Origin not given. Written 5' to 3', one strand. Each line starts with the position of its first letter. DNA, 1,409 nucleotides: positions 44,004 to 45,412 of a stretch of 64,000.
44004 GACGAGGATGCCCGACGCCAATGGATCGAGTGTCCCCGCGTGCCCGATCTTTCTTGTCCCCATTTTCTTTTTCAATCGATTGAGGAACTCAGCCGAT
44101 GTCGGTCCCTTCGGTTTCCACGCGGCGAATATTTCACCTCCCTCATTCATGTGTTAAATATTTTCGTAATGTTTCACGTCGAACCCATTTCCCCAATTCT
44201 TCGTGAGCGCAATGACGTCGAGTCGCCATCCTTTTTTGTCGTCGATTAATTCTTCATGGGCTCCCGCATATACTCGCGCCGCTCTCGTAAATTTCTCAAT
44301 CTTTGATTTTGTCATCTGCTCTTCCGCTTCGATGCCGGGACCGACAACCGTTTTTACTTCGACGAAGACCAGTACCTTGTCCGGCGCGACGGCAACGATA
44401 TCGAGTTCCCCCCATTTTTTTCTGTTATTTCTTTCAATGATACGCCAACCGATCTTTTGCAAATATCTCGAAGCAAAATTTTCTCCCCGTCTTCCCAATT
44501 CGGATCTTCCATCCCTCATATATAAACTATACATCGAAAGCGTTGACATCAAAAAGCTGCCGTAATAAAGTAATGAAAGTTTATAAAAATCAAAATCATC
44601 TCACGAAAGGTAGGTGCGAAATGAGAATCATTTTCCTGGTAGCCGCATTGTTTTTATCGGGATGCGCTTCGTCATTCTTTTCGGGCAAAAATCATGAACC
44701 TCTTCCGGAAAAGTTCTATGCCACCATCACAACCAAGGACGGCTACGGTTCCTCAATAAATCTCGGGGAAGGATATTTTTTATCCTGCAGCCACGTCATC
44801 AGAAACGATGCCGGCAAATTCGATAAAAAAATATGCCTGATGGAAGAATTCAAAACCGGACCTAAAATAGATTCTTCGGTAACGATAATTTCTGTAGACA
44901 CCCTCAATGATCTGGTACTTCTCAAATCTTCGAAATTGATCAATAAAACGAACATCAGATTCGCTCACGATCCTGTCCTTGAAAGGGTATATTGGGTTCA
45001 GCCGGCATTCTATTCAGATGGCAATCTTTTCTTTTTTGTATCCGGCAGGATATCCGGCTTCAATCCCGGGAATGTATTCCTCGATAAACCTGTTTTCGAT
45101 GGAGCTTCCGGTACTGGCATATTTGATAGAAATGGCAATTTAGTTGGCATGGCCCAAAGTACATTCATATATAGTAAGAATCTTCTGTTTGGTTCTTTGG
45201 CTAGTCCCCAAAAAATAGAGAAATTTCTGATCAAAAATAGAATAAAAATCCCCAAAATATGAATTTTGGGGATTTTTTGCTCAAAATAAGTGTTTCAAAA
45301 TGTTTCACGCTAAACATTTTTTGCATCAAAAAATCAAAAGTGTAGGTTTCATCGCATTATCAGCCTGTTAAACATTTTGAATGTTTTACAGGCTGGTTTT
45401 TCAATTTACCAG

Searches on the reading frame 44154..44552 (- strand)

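Call 58: search_protein_families(library=pfam, proteins=[window:44154-44552:-], max_evalue=0.01)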
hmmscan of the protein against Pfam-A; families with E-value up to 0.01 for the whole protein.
window:44154-44552:- (132 aa): 2 families
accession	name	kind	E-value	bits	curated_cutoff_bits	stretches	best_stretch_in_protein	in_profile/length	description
PF02021.23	UPF0102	-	3.2e-20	72.7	23.6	1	23-115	1-79/80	Uncharacterised protein family UPF0102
PF08378.17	NERD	-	1.2e-05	26.2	22.1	1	20-88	2-77/111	Nuclease-related domain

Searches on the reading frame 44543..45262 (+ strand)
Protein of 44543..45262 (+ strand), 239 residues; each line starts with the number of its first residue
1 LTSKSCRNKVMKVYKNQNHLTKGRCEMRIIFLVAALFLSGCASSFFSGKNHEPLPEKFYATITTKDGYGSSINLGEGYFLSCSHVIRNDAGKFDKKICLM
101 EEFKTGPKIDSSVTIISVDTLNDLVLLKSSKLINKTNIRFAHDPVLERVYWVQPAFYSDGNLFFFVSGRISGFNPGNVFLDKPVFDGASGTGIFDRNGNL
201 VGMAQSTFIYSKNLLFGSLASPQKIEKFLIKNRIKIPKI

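Call 58: search_protein_families(library=pfam, proteins=[window:44543-45262:+], max_evalue=0.01)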
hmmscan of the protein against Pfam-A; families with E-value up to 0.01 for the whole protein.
window:44543-45262:+ (239 aa): 1 family
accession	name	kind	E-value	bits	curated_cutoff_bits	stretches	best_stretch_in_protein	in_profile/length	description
PF13365.12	Trypsin_2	-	2.6e-09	38.4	27.6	1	73-203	5-144/144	Trypsin-like peptidase domain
